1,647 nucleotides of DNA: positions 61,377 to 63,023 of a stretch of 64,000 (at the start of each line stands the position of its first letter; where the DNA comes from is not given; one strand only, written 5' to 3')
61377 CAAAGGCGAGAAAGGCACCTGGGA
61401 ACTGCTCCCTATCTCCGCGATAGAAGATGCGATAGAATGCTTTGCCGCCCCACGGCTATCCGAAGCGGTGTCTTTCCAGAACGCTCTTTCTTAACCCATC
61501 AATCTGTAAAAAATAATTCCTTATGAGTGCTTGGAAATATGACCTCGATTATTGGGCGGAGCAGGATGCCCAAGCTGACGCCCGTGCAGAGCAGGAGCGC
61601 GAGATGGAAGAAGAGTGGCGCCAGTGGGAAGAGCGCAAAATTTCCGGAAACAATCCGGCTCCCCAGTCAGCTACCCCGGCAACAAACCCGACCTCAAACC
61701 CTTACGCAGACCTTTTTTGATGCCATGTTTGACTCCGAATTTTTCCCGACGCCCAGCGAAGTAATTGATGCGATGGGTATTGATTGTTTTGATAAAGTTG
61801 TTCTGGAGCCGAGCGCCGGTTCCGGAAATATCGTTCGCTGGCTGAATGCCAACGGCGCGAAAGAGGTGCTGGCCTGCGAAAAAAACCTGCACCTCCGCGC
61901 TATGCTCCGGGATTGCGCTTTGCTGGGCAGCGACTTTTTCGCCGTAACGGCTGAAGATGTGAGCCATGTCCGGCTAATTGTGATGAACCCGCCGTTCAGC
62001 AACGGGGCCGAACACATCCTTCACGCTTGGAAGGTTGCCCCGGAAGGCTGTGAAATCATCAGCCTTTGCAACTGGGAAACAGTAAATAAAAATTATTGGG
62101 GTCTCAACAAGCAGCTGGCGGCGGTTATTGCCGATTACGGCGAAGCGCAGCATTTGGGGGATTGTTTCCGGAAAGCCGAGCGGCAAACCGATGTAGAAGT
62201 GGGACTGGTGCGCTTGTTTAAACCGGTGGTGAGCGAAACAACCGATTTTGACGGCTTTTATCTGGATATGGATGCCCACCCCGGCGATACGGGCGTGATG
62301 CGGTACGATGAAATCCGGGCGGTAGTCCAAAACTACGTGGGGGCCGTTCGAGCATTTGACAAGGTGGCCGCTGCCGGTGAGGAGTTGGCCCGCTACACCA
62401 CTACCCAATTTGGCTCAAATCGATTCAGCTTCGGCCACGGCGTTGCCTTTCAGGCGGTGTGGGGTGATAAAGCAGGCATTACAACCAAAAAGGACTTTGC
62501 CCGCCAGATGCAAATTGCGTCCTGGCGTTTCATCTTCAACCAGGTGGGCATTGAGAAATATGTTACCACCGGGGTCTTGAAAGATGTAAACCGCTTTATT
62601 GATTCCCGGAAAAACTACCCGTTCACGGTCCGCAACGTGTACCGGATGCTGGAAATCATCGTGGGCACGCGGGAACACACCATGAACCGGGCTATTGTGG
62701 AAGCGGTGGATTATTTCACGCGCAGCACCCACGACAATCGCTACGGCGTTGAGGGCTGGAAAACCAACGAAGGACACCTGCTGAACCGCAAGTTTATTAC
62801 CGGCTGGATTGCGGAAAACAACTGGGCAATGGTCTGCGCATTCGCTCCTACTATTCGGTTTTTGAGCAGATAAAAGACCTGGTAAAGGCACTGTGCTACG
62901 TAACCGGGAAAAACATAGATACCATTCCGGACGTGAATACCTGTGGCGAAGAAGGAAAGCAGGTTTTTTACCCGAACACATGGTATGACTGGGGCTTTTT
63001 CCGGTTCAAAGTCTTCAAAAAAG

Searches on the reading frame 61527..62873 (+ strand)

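Call 28: search_protein_families(library=phrogs, proteins=[window:61527-62873:+], max_evalue=0.001)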
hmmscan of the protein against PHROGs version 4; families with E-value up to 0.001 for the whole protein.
window:61527-62873:+ (448 aa): 11 families
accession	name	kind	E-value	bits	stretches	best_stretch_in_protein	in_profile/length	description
phrog_32703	-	unknown function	9.8e-114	381.7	1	65-433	4-377/480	-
phrog_31814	-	other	1.2e-19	71.3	1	64-154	3-94/95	DNA methyltransferase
phrog_799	-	other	2.4e-14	54.4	1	70-186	212-321/458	DNA methyltransferase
phrog_15406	-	other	5.7e-14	51.1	1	71-236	1250-1421/2789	DNA methyltransferase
phrog_9133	-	unknown function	3.4e-13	49.3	1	66-234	730-906/1259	-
phrog_11358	-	unknown function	1.6e-12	46.2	1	71-178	1847-1958/3431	-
phrog_6263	-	other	2e-09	37.7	1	71-178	393-504/548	DNA methyltransferase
phrog_9793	-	unknown function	2.8e-08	33.5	1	70-181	603-717/772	-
phrog_22901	-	unknown function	4.2e-07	28.6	1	70-183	633-750/1394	-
phrog_18947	-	unknown function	1e-05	24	1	72-181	569-682/1537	-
phrog_10691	-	unknown function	0.00032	18.2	1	85-167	2376-2461/3925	-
